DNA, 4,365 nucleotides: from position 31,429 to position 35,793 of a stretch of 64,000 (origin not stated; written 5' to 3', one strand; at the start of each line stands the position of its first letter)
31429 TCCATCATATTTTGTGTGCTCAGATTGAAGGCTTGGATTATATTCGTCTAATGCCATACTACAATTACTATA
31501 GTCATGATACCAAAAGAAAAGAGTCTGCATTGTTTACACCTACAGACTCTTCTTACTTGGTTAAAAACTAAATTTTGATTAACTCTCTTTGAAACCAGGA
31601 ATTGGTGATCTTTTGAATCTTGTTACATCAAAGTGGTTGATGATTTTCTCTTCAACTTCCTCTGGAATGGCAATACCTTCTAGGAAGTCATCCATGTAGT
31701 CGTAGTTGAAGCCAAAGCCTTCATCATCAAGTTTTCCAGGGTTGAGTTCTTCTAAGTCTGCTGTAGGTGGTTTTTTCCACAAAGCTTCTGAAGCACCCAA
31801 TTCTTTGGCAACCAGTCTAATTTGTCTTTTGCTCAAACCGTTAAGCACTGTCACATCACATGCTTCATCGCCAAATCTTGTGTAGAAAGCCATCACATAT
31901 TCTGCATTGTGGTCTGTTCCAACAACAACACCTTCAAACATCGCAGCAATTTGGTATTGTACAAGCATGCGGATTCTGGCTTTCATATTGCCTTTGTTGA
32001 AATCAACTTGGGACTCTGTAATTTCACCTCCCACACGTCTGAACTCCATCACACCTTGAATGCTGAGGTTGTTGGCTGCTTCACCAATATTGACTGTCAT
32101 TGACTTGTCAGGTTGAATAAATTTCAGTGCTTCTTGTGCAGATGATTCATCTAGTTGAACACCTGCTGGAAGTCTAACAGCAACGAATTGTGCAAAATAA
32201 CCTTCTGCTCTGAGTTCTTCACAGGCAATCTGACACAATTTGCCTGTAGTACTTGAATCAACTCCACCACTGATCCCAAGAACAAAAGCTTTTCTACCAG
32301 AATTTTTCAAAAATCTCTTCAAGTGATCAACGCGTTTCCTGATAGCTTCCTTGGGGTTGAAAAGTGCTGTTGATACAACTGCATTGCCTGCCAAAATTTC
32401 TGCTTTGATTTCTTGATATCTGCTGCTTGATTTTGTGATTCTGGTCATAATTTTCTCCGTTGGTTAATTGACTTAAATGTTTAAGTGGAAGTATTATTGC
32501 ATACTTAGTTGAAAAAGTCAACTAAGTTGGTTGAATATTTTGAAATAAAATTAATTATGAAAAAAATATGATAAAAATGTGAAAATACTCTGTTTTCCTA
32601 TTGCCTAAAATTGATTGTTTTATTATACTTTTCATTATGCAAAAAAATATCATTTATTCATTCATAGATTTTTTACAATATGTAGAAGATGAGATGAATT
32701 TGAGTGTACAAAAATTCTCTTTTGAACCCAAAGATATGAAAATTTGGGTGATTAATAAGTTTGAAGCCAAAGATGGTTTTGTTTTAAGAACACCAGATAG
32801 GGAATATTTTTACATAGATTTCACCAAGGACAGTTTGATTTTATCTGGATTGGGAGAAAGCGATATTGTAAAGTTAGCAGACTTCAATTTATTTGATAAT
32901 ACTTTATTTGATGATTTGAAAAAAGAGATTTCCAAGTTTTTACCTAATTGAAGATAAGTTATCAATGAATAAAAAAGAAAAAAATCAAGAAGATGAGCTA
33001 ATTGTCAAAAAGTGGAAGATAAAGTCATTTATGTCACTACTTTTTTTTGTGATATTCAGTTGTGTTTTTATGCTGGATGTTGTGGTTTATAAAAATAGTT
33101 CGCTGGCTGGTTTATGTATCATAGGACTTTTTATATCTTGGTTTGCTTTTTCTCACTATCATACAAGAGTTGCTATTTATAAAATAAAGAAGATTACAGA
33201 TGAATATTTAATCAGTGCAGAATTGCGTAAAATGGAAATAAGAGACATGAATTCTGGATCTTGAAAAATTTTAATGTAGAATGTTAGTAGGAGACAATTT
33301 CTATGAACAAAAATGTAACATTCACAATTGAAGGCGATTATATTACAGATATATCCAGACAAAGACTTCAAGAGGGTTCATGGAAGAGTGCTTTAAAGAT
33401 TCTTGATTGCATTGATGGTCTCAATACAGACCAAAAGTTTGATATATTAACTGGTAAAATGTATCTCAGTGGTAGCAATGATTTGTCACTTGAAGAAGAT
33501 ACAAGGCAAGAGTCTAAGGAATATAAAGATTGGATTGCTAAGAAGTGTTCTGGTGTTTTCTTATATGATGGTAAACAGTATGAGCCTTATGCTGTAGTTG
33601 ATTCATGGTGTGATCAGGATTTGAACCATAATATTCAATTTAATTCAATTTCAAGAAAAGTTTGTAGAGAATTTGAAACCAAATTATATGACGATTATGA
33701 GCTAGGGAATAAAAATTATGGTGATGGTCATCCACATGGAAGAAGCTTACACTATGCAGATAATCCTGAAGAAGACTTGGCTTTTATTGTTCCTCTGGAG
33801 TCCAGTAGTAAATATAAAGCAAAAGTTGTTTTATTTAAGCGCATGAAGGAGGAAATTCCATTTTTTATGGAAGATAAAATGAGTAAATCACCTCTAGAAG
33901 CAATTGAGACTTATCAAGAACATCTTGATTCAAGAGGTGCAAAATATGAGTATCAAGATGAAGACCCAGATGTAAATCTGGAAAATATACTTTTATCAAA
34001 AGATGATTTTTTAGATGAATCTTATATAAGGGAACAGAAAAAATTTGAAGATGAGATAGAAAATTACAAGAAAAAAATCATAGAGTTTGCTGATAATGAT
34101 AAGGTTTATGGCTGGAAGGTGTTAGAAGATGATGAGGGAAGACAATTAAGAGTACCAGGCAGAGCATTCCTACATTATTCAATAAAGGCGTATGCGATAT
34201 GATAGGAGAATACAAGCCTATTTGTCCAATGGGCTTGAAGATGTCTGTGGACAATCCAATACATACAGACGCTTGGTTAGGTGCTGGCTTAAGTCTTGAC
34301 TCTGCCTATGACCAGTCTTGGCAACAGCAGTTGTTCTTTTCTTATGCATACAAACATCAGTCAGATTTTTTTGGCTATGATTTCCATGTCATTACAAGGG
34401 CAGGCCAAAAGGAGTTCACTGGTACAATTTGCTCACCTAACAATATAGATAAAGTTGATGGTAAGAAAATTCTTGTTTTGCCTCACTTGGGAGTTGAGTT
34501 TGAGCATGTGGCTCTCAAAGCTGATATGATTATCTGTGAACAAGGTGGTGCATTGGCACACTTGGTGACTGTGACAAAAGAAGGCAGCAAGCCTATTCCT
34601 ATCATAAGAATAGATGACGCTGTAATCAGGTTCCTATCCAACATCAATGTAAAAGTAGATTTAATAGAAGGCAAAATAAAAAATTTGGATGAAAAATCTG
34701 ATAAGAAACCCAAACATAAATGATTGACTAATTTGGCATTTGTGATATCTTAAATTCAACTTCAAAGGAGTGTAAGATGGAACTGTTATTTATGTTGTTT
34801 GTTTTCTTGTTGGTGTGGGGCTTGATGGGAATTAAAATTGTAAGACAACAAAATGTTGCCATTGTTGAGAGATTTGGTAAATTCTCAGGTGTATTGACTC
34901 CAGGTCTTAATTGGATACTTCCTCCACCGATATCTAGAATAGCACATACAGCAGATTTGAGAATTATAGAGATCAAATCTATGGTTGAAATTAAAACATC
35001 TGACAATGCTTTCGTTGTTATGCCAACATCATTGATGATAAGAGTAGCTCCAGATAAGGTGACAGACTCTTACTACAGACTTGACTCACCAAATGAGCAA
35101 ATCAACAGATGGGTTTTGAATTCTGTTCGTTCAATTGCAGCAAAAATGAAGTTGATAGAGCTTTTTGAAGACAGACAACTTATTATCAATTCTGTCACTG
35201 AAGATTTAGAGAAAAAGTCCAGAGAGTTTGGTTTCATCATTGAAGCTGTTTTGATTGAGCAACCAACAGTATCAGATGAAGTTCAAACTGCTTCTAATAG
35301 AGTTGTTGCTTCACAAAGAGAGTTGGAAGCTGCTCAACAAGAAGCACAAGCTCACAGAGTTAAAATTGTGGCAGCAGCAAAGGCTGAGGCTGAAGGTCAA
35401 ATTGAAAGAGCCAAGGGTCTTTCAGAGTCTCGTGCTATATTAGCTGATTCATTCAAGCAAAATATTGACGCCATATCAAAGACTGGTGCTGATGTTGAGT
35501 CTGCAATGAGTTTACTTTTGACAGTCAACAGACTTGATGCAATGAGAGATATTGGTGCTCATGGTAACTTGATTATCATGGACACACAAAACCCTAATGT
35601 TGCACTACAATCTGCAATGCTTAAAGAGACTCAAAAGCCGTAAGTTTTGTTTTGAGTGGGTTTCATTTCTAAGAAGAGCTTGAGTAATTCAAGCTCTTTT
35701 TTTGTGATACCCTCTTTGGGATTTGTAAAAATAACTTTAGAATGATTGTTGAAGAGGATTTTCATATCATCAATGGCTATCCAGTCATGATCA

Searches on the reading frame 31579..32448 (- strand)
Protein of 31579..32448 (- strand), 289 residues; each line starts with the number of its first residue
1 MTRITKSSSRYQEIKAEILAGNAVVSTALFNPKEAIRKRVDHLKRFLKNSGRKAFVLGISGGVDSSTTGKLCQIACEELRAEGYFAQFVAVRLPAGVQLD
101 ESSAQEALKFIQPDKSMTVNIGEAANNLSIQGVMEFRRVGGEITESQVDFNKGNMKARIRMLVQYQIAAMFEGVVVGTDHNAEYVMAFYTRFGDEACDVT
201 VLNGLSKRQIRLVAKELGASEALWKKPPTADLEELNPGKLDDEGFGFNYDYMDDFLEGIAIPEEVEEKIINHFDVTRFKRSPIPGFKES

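Call 7: search_protein_families(library=ncbifam, proteins=[window:31579-32448:-])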
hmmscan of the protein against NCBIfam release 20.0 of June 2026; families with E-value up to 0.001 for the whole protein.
window:31579-32448:- (289 aa): 6 families
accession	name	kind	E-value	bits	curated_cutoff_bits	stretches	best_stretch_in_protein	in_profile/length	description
NF001979.1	PRK00768.1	equivalog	2.9e-94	315.5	250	1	27-282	12-262/266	NAD(+) synthase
TIGR00552.1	nadE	equivalog_domain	5.2e-53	179.8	63.65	1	35-282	8-240/251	NAD(+) synthase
NF010587.0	PRK13980.1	equivalog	3.3e-37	128.1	255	1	35-276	14-234/267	NAD+ synthase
NF002048.0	PRK00876.1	subfamily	1.4e-21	76.7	313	1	153-256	174-276/330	NAD(+) synthase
NF010588.0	PRK13981.1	equivalog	2.8e-14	52.4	479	1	23-271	256-494/546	NAD+ synthase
NF002730.0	PRK02628.1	equivalog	3e-09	35.6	473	1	34-213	341-515/677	NAD(+) synthase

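Call 8: search_protein_families(library=pfam, proteins=[window:31579-32448:-])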
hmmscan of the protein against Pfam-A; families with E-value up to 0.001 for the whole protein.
window:31579-32448:- (289 aa): 1 family
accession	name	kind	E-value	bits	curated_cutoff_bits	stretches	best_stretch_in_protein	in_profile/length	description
PF02540.23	NAD_synthase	-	1.6e-52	178.5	21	1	36-280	2-239/242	NAD synthase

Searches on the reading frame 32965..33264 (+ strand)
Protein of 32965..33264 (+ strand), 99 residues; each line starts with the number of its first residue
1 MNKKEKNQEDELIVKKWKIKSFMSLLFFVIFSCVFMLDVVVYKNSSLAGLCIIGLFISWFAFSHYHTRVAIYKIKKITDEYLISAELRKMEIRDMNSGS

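Call 7: search_protein_families(library=ncbifam, proteins=[window:32965-33264:+])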
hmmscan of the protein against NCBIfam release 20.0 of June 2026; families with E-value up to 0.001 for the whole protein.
window:32965-33264:+ (99 aa): 0 families

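Call 8: search_protein_families(library=pfam, proteins=[window:32965-33264:+])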
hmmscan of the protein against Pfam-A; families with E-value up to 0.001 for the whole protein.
window:32965-33264:+ (99 aa): 0 families

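Call 24: search_protein_families(library=pfam, proteins=[window:32965-33264:+], max_evalue=0.1)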
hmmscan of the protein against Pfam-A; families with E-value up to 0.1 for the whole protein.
window:32965-33264:+ (99 aa): 2 families
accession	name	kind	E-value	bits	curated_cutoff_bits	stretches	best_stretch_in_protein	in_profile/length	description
PF13150.11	TraL_transposon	-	0.016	15.4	27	1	50-94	29-73/86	Conjugative transposon protein TraL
PF12420.13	DUF3671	-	0.017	15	34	1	10-76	152-219/223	Fam-L, Fam-M like protein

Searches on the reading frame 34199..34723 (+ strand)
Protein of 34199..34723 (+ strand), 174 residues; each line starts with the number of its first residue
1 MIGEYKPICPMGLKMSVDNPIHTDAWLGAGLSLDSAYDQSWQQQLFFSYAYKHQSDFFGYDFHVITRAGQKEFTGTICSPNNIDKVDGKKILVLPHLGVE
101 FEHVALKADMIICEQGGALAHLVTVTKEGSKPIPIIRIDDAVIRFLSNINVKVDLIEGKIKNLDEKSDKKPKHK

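Call 69: search_protein_families(library=pfam, proteins=[window:34199-34723:+], max_evalue=0.01)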
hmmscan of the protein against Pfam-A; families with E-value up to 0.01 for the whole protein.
window:34199-34723:+ (174 aa): 1 family
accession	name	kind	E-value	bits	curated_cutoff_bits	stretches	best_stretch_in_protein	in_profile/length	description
PF00391.29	PEP-utilizers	-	0.0037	17.3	23.1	1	89-155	4-69/72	PEP-utilising enzyme, mobile domain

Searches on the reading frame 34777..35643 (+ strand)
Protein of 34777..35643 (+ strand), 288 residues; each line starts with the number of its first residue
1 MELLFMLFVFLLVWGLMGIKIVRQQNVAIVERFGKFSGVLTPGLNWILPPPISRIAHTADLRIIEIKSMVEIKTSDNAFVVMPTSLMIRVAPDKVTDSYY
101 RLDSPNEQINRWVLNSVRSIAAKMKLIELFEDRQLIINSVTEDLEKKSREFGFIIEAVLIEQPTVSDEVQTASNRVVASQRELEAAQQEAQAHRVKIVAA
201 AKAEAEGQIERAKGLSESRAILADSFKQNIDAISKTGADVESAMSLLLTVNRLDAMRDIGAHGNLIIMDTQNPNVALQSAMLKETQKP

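Call 69: search_protein_families(library=pfam, proteins=[window:34777-35643:+], max_evalue=0.01)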
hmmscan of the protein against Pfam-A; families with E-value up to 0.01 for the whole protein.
window:34777-35643:+ (288 aa): 1 family
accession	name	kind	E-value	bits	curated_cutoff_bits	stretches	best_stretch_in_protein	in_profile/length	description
PF01145.31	Band_7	-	1.5e-34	120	23.6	1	20-193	1-175/176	SPFH domain / Band 7 family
